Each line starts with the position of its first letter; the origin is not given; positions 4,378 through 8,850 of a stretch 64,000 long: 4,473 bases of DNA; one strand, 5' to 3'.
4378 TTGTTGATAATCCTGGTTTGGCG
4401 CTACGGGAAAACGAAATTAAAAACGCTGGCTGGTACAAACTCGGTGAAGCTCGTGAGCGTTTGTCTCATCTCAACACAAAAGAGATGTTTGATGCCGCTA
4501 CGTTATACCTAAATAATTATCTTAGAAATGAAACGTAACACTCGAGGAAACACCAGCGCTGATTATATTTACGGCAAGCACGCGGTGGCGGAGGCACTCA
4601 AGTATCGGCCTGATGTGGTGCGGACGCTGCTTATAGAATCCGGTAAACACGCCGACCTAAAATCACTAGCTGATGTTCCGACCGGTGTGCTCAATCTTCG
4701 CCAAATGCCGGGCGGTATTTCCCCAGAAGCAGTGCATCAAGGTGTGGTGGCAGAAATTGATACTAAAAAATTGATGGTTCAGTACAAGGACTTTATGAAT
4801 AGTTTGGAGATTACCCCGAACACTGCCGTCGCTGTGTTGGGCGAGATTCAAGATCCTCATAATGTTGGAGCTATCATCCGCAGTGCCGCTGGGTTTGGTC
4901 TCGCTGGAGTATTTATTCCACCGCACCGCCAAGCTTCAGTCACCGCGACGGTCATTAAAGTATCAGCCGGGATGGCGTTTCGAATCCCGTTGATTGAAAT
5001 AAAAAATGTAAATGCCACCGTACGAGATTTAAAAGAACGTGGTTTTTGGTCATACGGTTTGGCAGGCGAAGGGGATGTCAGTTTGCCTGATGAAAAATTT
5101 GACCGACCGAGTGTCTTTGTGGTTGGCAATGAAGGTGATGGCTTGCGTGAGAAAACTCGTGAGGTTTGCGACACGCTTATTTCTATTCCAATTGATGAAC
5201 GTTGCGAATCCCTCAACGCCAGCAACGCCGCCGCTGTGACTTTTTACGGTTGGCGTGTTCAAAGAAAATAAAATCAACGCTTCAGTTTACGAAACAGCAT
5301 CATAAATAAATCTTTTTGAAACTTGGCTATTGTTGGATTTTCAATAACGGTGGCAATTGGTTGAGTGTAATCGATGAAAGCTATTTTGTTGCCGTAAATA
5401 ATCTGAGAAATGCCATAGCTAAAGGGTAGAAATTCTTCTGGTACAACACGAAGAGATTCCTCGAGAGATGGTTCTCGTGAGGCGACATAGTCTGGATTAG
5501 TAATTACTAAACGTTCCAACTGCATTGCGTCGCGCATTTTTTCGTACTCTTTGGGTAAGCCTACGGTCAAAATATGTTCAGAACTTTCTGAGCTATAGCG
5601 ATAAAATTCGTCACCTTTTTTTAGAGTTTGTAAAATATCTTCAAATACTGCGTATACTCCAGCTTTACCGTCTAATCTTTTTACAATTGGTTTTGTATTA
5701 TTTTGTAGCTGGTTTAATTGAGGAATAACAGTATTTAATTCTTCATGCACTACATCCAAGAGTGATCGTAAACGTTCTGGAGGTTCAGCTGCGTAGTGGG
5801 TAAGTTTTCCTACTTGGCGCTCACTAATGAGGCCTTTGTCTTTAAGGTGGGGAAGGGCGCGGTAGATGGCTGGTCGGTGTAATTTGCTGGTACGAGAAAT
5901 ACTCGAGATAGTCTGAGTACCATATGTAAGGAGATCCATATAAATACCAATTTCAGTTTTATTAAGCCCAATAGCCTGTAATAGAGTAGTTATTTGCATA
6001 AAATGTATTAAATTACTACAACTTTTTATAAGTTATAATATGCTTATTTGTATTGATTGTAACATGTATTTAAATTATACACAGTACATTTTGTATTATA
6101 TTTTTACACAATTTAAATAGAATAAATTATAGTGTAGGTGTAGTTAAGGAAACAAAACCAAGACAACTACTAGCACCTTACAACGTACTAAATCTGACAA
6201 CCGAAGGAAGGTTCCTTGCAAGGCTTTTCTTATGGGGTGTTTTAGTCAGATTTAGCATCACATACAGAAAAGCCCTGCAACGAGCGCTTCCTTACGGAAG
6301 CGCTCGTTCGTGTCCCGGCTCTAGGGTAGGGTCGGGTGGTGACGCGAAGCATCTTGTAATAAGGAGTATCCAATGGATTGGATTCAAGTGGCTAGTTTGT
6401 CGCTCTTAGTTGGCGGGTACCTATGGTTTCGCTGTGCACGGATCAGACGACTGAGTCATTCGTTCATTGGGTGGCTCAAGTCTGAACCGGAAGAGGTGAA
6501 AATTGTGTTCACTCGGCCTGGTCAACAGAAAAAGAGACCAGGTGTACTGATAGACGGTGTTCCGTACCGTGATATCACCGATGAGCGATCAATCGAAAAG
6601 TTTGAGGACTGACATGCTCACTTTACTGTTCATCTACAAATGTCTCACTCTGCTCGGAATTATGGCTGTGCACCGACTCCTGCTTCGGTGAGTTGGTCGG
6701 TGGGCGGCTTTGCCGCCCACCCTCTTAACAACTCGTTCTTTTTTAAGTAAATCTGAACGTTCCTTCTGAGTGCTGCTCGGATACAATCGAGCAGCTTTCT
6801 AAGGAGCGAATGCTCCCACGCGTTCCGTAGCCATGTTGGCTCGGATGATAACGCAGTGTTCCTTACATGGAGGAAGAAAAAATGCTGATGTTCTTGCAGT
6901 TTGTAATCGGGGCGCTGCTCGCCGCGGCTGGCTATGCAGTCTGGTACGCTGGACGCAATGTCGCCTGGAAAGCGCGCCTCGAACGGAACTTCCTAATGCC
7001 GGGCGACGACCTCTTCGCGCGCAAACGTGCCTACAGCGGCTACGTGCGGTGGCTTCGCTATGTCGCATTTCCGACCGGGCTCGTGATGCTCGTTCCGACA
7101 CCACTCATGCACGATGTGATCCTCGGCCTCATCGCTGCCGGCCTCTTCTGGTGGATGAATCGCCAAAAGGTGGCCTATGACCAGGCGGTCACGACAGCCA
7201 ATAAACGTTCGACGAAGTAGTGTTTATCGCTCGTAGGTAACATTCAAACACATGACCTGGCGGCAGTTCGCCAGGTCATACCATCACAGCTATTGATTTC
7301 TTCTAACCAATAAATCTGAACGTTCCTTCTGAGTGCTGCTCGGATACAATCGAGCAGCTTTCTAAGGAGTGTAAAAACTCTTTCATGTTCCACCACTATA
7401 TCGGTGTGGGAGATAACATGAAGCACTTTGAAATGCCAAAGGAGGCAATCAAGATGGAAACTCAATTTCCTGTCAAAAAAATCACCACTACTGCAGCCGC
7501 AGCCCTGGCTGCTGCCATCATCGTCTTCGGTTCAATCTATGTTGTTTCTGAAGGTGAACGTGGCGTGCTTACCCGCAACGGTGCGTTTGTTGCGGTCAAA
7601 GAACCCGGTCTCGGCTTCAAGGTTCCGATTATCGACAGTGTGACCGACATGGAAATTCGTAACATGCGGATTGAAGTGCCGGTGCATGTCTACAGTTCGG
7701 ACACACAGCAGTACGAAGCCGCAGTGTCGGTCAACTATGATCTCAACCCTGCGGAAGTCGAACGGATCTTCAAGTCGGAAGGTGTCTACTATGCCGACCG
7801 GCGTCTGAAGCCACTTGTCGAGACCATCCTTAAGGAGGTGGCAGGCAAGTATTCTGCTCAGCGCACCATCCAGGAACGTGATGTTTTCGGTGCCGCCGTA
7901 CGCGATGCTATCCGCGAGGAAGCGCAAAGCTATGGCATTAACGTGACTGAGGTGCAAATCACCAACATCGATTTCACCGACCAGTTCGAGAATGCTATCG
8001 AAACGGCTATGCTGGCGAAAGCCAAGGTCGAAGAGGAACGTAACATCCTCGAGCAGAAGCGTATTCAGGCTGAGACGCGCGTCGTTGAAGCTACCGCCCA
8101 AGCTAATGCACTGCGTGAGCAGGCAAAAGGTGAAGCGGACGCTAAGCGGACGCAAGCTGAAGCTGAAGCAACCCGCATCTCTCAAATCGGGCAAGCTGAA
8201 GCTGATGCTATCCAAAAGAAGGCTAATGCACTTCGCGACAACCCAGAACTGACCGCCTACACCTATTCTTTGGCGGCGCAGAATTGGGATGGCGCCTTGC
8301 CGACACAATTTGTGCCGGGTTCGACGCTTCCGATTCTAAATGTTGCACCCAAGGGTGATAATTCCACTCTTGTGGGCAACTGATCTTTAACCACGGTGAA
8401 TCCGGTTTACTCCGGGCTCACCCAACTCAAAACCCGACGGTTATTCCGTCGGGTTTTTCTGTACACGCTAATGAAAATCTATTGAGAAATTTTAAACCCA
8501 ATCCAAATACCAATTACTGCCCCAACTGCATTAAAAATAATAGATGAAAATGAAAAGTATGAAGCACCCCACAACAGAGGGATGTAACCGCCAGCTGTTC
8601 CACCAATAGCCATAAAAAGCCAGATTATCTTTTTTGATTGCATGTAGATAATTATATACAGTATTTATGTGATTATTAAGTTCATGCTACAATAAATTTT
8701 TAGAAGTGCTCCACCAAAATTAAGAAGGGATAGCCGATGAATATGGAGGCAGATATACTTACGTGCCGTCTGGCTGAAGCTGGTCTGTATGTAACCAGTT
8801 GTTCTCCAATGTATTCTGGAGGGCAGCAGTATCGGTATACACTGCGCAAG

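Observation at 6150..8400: GC-rich island with a duplicated 58-bp hairpin+RBS leader in front of two genes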

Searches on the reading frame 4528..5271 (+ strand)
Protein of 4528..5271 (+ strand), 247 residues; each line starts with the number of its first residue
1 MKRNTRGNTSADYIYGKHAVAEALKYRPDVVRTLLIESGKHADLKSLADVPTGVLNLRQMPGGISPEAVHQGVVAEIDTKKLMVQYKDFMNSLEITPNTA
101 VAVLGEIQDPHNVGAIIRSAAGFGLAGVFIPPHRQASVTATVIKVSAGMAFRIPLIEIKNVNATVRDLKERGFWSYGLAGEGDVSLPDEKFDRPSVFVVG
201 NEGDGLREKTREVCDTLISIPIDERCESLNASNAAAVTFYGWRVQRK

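Call 10: search_protein_families(library=pfam, proteins=[window:4528-5271:+], max_evalue=0.01)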
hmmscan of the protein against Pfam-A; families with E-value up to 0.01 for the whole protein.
window:4528-5271:+ (247 aa): 2 families
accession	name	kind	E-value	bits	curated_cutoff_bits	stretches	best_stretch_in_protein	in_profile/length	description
PF00588.24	SpoU_methylase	-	4.6e-37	127.7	29.7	1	101-240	3-142/142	SpoU rRNA Methylase family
PF08032.17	SpoU_sub_bind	-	5.9e-08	33.4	22.8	1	13-43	1-30/76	RNA 2'-O ribose methyltransferase substrate binding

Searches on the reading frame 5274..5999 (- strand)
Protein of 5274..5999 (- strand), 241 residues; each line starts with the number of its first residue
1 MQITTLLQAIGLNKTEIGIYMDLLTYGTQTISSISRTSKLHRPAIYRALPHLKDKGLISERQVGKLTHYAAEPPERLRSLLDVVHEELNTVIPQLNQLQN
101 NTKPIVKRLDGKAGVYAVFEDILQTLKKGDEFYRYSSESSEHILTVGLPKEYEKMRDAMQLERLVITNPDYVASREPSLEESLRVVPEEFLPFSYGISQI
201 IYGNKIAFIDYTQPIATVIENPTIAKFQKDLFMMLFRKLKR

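Call 10: search_protein_families(library=pfam, proteins=[window:5274-5999:-], max_evalue=0.01)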
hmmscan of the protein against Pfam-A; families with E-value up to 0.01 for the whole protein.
window:5274-5999:- (241 aa): 4 families
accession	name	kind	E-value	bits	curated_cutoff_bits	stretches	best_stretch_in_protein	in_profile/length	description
PF01978.25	TrmB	-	3.1e-14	53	25.6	1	7-75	1-68/68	Sugar-specific transcriptional regulator TrmB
PF13730.12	HTH_36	-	0.0014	18.9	25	1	11-58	2-55/55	Helix-turn-helix domain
PF07106.19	TBPIP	-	0.0078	16.6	22.8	0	28-70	19-60/62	TBPIP/Hop2 winged helix domain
PF01047.28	MarR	-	0.0097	16.2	24.6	0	12-59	1-48/59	MarR family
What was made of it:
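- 5274..5999 (-): Divergent TrmB-family HTH regulator gene. It is the syntenic neighbour of the operon in the relatives. Pfam TrmB E = 3e-14 (call 10).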

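Call 49: search_protein_families(library=padloc, proteins=[window:5274-5999:-], max_evalue=0.01)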
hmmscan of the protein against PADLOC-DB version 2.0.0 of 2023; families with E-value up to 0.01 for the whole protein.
window:5274-5999:- (241 aa): 10 families
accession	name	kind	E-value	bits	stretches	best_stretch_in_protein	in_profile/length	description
PDLC01858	CARF3--CARF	-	0.00016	19.7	1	5-65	136-194/204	-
PDLC01268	CasR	-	0.00016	19.7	1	10-63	120-172/179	"CAS-I,CAS-II,CAS-III,CAS-IV,CAS-V,CAS-VI; associated_signaling"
PDLC04368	PDC-M05A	-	0.00022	19.1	1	31-76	32-77/201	-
PDLC01849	CARF3--CARF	-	0.0006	17.6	1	10-68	134-190/197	-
PDLC01438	Csa3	-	0.00079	17.5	1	5-107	140-236/305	"CAS-I,CAS-II,CAS-III,CAS-IV,CAS-V,CAS-VI; associated_signaling"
PDLC01044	Csa3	-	0.0018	16.2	1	10-68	132-188/194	Type I-A associated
PDLC01848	CARF3--CARF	-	0.0024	15.5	1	10-68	133-187/197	-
PDLC01720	Csa3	-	0.0029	16.1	1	30-105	44-94/118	Csa3_1_CAS-I-II-III-IV-V-VI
PDLC01434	CasR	-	0.0076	14.1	0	11-66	125-179/191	"CAS-I,CAS-II,CAS-III,CAS-IV,CAS-V,CAS-VI; associated_signaling"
PDLC01875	CARF3--CARF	-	0.0079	14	0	29-73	161-205/219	-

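Call 81: search_protein_families(library=ncbifam, proteins=[window:5274-5999:-], max_evalue=0.01)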
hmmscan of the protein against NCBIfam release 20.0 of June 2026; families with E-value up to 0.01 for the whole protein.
window:5274-5999:- (241 aa): 9 families
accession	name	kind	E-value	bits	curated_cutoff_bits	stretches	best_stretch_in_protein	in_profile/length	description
NF040851.1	tran_reg_TrmB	equivalog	2e-07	30.5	600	1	3-109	7-114/338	HTH-type sugar-sensing transcriptional regulator TrmB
NF053606.1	Sta1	subfamily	6.9e-06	26.1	80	1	10-63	16-69/100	Sta1 family transcriptional regulator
NF047392.1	TransRegTrmBHalo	equivalog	4.5e-05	22.6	500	1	6-97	12-99/349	HTH-type sugar sensing transcriptional regulator TrmB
NF033788.1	HTH_metalloreg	subfamily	5e-05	23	55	1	18-75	15-72/77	metalloregulator ArsR/SmtB family transcription factor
NF040939.2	trans_reg_lrs14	equivalog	0.0004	20.4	90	1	10-61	17-69/103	Lrs14 family HTH-type transcriptional regulator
NF047390.1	TransRegTrmBL1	equivalog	0.00079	18.5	650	1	3-95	6-94/341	HTH-type sugar sensing transcriptional regulator TrmBL1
TIGR01884.1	cas_HTH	subfamily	0.00087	18.7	60.2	1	9-67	137-194/202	CRISPR-associated CARF protein Csa3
NF007528.0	PRK10141.1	subfamily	0.0027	17.6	97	1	13-73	15-75/117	metalloregulator ArsR/SmtB family transcription factor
NF053756.1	MreA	equivalog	0.006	16.4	100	1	2-63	5-66/110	MreA family transcriptional regulator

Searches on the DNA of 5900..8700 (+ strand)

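Call 8: search_dna_similar(query=window:6100-8500:+, collection=plasmids, mode=distant)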
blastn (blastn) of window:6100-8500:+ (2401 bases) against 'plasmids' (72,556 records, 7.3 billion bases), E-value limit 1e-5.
No match.
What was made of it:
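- Tried and rejected: No similar DNA exists in PLSDB plasmids (call 8).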

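Call 9: search_rna_families(source=window, start=5900, end=8700, threshold=evalue, max_evalue=5)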
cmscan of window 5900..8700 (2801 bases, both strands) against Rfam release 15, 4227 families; matches with E-value up to 5: 3.
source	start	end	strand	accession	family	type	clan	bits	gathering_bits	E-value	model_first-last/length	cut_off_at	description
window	6204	6293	-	RF04161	mir-3688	Gene; miRNA;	-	18.4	84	3.5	1-88/88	no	mir-3688 microRNA precursor family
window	8087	8113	-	RF01707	JUMPstart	Cis-reg;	-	17.8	35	1.8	1-38/38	no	JUMPstart RNA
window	7448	7514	+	RF02763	IsrM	Gene; sRNA;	-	12.3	376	2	133-204/329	no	IsrM sRNA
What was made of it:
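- On Any Rfam 15 RNA family: At E up to 5 in 5900-8700 there are only chance-level hits far below threshold (call 9).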

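Call 71: build_rna_model(alignment_id=A7, structure=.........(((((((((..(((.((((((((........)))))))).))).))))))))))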
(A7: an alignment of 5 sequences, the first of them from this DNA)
Model R1 built from alignment A7 (5 sequences, 62 columns); structure: as given.
model positions 62; base pairs 20; branch points 0; effective number of sequences 4.01; information 0.903 bits per position. Calibrated on 0.2 Mb of random sequence (short: E-values are rough).
structure used (alignment columns):
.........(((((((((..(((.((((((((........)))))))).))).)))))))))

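Call 72: search_with_rna_model(model_id=R1, sources=[window, L002, L004, L006, L008, L009, L014, L015, L016, L019, L020, L029, L010, L011, L012, L013, L022, L023, L024, L025], max_evalue=10, make_alignment=true, show_alignments=8)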
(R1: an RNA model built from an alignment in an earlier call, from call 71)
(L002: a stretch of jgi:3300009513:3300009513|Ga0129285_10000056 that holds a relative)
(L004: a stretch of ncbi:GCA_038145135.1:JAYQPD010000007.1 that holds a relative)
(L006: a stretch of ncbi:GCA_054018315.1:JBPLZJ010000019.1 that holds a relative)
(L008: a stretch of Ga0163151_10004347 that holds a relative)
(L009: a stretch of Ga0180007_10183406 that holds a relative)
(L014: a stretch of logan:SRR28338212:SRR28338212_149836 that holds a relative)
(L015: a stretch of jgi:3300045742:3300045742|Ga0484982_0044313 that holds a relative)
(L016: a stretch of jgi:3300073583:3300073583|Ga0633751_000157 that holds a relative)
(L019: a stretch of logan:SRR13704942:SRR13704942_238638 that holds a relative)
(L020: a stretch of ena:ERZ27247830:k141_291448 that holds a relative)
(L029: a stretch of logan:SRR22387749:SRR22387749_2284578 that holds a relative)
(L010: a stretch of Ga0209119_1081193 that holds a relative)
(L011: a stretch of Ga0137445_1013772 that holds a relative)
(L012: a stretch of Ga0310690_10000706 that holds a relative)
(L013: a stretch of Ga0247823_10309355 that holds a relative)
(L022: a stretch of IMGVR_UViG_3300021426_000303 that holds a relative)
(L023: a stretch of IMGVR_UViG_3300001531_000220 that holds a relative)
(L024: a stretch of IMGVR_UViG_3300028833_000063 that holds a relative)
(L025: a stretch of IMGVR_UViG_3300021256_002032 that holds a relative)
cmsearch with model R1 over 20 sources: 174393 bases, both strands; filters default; matches with E-value up to 10: 20.
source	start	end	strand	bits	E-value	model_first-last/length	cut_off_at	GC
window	7311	7372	+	84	4.5e-20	1-62/62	no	0.45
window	6748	6809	+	83.3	6.9e-20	1-62/62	no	0.47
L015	542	602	+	71.3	1.3e-16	1-62/62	no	0.41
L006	5866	5926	+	69.9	2.9e-16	1-62/62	no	0.44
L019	2258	2319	+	66.7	2.1e-15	1-62/62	no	0.53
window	6758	6808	-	18.7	0.021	11-61/62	no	0.53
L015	557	598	-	18.4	0.025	15-57/62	no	0.45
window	7324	7368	-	17.2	0.054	14-58/62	no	0.49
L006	122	174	-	16.9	0.063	1-62/62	no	0.25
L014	3574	3612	-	11.3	2.1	1-62/62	no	0.36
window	19453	19474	-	10.6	3.2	1-62/62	no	0.36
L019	1507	1529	+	10.6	3.2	1-62/62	no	0.43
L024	1365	1401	+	10.3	4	1-62/62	no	0.38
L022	2042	2078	+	10.1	4.4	1-62/62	no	0.32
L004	5816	5841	+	9.9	4.9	1-62/62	no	0.38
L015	6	24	+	9.9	4.9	1-62/62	no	0.42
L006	5284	5302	+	9.9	4.9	1-62/62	no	0.42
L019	1553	1573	-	9.4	6.7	1-62/62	no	0.38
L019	2281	2306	-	8.9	9.1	24-49/62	no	0.62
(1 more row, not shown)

Alignment A8: 20 matches aligned to the model, 87 columns, each read 5' to 3' on its own strand. Consensus structure (alignment columns), stored with it:
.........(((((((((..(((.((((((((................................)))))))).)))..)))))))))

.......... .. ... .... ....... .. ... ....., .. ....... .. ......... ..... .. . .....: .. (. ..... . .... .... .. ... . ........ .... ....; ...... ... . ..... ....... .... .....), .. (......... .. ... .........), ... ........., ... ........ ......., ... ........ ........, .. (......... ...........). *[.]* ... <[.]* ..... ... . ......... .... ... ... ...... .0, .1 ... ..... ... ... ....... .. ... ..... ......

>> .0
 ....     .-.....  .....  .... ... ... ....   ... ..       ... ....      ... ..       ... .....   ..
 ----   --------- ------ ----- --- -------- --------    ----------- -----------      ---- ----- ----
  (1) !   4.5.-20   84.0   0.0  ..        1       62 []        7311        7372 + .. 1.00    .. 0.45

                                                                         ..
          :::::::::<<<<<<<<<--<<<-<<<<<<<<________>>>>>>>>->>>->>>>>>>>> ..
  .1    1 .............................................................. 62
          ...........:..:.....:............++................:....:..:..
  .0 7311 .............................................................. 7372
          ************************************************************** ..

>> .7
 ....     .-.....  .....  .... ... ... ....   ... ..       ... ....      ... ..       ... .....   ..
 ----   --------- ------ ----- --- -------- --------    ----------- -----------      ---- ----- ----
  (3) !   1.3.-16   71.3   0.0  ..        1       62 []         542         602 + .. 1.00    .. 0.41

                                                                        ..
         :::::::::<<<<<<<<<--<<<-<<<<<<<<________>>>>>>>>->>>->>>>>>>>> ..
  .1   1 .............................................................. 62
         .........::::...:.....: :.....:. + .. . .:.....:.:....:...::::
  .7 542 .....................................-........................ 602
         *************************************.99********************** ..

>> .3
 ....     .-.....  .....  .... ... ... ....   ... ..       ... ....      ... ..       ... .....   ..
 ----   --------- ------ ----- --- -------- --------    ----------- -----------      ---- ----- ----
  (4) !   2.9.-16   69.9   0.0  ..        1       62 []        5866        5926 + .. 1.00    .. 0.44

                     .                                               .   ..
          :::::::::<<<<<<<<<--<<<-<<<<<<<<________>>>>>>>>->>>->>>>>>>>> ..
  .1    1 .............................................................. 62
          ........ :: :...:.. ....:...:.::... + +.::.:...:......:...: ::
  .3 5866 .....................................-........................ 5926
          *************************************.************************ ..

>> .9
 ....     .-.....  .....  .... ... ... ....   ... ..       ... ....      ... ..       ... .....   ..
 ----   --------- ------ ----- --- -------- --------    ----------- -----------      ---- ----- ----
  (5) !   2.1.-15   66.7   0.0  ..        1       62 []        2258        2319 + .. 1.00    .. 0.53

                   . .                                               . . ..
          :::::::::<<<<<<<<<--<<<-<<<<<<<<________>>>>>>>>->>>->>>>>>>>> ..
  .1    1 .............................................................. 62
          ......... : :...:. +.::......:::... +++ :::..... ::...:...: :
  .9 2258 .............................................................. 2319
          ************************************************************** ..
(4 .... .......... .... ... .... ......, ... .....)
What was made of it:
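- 6748..6806 (+): Head copy 1 (exact 59-nt repeat). It consists of: box UAAAUCUGA; outer helix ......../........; mid helix GAG/UUC; a U-U mismatch; and inner helix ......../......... Covariance-model score 83 bits (call 72).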

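Call 77: search_rna_families(sources=[L015, L019, L006, L004], threshold=evalue, max_evalue=1)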
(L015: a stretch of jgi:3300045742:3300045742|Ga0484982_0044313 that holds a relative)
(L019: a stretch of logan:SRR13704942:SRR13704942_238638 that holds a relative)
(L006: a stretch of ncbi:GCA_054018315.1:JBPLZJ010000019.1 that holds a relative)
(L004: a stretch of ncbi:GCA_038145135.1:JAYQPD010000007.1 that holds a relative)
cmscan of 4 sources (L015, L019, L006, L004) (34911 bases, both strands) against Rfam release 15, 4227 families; matches with E-value up to 1: 12.
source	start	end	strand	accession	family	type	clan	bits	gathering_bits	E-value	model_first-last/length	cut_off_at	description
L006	783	855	-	RF00005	tRNA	Gene; tRNA;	CL00001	67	29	1.1e-12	1-71/71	no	tRNA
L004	8696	8767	-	RF00005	tRNA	Gene; tRNA;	CL00001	61.5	29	3.8e-11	1-71/71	no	tRNA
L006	8000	8071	-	RF00005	tRNA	Gene; tRNA;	CL00001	57.7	29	4.2e-10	1-71/71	no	tRNA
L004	9500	9583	-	RF00005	tRNA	Gene; tRNA;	CL00001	53.3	29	6.8e-09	1-71/71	no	tRNA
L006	3413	3496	+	RF00005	tRNA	Gene; tRNA;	CL00001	49.5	29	7.5e-08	1-71/71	no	tRNA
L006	4304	4375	+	RF03556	mir-559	Gene; miRNA;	-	29.7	95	0.068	1-91/91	no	mir-559 microRNA precursor family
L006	8892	8938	-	RF00665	mir-290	Gene; miRNA;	CL00096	29.4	51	0.053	1-70/70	no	mir-290 microRNA precursor family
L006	8893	8934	+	RF00665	mir-290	Gene; miRNA;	CL00096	29.2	51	0.061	10-61/70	no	mir-290 microRNA precursor family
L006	7963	8074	-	RF02435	SpF41_sRNA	Gene; sRNA;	-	29.2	52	0.91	1-105/105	no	Streptococcus sRNA SpF41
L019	3382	3434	-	RF02067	STnc310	Gene; sRNA;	-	28.9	40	0.16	1-61/61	no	Salmonella enterica sRNA STnc310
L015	3482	3537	+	RF00506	Thr_leader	Cis-reg; leader;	-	26.6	55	0.46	1-118/118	no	Threonine operon leader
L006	8895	8932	+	RF00774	mir-360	Gene; miRNA;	-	24.2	60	0.63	12-49/62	no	mir-360 microRNA precursor family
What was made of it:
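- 6188..6372 (+): Leader A, a structured 5' UTR. Its parts are: box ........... (6188-6198); small hairpin AAGGA/UCCUU (6204-6217); long hairpin P2 (6218-6278), whose apical loop holds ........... (6245-6255), the complement of the box and so a possible pseudoknot P1; GC hairpin P3 (6279-6308); tail hairpin P4 (about 6309-6348); and the SD AAGGAG (6361-6366). No Rfam match (calls 9, 77).
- On Any Rfam 15 RNA family: Nothing falls on the leaders in L004, L006, L015 or L019 (call 77).
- Closest known: Riboswitch or attenuator-type 5' leaders. Different: No Rfam family matches, even at E up to 5 (calls 9, 77).
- There is no Rfam riboswitch match (calls 9, 77).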
